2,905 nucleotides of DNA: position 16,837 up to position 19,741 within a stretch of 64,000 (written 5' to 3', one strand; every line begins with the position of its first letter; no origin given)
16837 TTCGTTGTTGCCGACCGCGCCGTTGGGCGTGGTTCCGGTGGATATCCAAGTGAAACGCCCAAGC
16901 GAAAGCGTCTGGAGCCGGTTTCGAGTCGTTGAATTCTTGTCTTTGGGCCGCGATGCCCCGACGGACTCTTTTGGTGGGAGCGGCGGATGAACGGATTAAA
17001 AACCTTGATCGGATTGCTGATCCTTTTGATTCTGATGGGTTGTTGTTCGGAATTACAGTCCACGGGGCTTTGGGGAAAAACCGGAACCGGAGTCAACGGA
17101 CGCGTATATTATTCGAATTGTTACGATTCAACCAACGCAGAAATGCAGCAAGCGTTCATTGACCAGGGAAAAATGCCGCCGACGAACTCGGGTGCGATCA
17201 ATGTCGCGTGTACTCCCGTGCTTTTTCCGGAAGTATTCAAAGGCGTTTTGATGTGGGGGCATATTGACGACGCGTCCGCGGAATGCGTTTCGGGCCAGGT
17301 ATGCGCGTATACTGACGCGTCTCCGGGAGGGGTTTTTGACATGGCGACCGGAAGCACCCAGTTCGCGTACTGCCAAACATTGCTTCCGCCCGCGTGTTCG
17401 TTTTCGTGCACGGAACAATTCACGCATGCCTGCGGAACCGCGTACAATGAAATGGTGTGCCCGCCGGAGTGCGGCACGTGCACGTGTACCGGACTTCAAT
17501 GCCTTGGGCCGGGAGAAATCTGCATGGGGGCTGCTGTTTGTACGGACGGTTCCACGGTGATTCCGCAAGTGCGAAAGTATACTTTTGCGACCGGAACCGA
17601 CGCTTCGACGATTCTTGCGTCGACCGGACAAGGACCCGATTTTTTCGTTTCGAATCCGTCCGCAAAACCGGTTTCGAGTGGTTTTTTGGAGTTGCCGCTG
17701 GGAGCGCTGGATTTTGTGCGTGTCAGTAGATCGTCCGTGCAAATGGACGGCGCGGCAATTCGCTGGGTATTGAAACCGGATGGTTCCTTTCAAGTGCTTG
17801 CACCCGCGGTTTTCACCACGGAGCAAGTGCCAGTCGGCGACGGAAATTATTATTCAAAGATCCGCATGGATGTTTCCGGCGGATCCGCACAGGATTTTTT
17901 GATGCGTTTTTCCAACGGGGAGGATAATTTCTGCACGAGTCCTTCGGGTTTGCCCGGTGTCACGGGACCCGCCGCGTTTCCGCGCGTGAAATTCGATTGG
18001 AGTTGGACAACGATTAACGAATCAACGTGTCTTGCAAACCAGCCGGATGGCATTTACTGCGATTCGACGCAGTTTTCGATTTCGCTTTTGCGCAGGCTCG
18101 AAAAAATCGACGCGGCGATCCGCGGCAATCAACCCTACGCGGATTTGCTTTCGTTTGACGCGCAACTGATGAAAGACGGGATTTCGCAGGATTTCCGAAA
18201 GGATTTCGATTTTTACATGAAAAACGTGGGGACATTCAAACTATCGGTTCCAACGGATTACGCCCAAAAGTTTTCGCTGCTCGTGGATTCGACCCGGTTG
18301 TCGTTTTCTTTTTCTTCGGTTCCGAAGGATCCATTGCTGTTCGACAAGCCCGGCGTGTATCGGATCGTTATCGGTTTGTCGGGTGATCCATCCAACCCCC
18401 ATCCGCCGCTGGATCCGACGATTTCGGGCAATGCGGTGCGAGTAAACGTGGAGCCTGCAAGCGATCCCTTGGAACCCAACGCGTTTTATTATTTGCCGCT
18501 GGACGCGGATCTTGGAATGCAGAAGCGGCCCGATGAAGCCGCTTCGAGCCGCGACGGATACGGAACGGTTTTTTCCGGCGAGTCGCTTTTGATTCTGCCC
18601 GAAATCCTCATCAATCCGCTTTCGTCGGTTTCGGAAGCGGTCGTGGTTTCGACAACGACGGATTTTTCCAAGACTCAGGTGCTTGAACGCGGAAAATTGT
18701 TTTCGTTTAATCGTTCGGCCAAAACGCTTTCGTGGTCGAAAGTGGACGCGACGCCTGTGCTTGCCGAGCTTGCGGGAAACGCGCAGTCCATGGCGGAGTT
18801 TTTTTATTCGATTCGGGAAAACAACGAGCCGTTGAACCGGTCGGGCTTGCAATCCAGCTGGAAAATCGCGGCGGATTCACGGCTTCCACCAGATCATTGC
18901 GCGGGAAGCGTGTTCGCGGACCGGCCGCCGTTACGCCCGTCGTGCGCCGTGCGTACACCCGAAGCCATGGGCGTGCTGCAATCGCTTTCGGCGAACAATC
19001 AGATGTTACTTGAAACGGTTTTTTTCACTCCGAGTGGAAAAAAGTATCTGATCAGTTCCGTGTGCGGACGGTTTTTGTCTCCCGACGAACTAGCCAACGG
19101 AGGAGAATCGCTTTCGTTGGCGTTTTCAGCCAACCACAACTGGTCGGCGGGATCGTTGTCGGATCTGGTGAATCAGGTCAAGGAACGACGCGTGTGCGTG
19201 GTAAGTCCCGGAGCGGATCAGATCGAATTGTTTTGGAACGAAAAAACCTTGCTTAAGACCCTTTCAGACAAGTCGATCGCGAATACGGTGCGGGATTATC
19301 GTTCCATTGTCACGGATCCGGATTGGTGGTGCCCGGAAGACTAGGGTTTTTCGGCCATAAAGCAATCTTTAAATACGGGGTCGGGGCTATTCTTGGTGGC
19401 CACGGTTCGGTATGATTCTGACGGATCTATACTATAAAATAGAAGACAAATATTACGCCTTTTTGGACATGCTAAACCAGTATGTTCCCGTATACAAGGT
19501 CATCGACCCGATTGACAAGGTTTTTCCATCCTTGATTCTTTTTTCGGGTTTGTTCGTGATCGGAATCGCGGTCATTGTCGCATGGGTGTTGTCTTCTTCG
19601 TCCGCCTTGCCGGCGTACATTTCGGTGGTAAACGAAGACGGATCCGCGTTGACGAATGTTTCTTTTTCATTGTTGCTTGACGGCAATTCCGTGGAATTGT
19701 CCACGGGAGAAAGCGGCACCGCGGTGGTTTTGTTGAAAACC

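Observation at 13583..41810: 28-kb tandem array of a two-module (A/B) giant envelope protein family: two split A+B operons and two A-B fusions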

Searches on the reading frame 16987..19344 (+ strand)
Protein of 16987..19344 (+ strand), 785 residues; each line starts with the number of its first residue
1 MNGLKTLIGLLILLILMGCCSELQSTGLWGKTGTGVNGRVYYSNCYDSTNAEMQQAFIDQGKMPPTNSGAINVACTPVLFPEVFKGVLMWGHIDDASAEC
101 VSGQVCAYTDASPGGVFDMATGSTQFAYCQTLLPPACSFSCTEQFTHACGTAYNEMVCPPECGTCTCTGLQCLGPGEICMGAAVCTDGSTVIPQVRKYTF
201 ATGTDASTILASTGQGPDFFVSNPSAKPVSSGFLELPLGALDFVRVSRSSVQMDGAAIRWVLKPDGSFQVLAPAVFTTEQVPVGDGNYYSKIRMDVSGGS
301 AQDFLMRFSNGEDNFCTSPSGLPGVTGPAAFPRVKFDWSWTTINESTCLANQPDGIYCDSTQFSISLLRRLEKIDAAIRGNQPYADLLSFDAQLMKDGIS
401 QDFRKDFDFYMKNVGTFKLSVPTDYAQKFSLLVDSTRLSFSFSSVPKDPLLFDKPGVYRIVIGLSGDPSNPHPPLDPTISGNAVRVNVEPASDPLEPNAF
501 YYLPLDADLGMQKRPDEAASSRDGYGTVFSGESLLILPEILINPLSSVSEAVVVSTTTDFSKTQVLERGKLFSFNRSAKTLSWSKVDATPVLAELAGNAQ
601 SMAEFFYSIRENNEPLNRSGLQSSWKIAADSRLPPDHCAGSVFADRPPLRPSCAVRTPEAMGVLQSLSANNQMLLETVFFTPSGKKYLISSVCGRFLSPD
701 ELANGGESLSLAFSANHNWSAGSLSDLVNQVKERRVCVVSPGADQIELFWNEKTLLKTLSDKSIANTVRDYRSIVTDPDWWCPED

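Call 5: search_protein_families(library=pfam, proteins=[window:16987-19344:+], max_evalue=0.1)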
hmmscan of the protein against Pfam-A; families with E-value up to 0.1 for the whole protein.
window:16987-19344:+ (785 aa): 0 families

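Call 11: search_protein_families(library=ncbifam, proteins=[window:16987-19344:+], max_evalue=0.1)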
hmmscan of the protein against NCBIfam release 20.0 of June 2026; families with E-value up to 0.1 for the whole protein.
window:16987-19344:+ (785 aa): 0 families

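Call 13: search_solved_structures(query=window:16987-19344:+, max_evalue=1)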
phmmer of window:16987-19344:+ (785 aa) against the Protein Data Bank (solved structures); distinct sequences matched with E-value up to 1: 0.

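Call 25: find_encoding_contigs(protein=window:16987-19344:+, flank=3000, max_places=3)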
Protein window:16987-19344:+ (785 aa): 9 contigs read that carry it; 2 places shown.
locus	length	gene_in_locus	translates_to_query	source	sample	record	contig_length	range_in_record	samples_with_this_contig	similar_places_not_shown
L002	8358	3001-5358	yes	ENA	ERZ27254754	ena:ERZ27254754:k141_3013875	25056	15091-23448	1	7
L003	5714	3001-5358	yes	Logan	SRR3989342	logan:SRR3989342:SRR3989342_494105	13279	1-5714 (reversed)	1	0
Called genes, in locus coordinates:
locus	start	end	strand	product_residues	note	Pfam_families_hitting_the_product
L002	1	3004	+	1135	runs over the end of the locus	PF13620:CarboxypepD_reg (faint), PF17789:MG4 (weak)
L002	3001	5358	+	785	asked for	-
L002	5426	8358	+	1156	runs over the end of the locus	PF02369:Big_1 (faint), PF13620:CarboxypepD_reg (faint), PF17789:MG4 (faint), PF17802:SpaA (faint), PF17210:SdrD_B (faint)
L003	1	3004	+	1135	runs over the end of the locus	PF13620:CarboxypepD_reg (faint), PF17789:MG4 (weak)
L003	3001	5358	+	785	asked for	-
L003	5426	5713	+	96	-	?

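Call 65: list_cluster_members(proteins=[window:16987-19344:+, window:13583-16990:+, window:25894-33714:+, window:34521-41810:+, window:59470-61665:+, window:53726-56356:+, window:33748-34437:+])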
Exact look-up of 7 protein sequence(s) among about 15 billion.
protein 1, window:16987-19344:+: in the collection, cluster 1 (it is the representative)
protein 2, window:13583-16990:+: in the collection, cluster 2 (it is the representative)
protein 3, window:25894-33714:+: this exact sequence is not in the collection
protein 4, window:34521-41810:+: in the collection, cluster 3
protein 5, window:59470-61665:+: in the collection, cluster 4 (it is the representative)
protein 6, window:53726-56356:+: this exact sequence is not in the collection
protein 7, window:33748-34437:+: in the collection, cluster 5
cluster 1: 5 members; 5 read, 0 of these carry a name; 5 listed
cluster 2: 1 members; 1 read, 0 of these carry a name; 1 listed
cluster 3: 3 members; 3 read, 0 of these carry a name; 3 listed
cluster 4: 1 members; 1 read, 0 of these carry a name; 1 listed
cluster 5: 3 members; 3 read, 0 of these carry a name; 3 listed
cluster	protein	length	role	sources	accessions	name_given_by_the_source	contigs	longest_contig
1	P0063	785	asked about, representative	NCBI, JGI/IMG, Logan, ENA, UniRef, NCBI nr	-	-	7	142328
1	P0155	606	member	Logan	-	-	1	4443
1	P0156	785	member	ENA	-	-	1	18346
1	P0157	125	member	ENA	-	-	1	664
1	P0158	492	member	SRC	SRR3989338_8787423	-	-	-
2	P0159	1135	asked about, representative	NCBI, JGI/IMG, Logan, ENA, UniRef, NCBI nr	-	-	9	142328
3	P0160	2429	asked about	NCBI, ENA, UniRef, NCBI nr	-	-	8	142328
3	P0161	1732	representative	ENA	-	-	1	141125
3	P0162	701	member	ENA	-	-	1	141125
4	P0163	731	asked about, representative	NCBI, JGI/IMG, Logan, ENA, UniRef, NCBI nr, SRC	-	-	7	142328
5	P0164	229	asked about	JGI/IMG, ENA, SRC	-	-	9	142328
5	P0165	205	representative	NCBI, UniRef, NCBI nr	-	-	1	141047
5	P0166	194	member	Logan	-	-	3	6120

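Call 68: find_encoding_contigs(protein=P0162, flank=600, max_places=2)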
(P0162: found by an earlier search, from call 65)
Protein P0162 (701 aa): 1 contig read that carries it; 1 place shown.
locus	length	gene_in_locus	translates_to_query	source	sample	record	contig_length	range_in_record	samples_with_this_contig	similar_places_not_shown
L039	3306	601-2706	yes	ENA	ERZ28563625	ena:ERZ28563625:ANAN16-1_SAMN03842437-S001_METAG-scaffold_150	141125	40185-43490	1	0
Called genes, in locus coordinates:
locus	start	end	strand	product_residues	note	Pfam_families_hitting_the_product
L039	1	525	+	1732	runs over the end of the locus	PF13620:CarboxypepD_reg (faint), PF24025:Ig_DR_A0283-like (faint)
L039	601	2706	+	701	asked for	-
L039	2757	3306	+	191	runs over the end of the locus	-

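Call 77: search_protein_families(library=phrogs, proteins=[window:16987-19344:+], max_evalue=0.01)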
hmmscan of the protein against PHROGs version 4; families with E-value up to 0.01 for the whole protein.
window:16987-19344:+ (785 aa): 0 families

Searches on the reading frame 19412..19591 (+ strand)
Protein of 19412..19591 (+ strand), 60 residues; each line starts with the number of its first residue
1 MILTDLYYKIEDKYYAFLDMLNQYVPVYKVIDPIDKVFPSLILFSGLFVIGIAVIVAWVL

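Call 72: find_homologous_proteins(query=A6, max_evalue=10)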
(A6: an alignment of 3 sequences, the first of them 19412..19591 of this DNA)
Query A6 (3 sequences) (60 aa, profile of the alignment): 6 proteins with E <= 10 among 73 candidates.
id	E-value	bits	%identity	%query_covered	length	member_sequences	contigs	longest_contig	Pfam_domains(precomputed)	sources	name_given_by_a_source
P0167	2.6e-18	84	64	70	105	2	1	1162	-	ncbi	-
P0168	2.1e-16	78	72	63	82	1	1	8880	-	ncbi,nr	ncbi:MAG TPA: hypothetical protein VFF13_00920, partial [archaeon]|nr:hypothetical protein [archaeon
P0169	3.2e-16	77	64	65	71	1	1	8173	-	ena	-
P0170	5.1e-16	76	56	68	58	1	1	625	-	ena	-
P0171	8.8e-16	76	57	82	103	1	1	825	-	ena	-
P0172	1.2e-12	66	65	52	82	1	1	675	-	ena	-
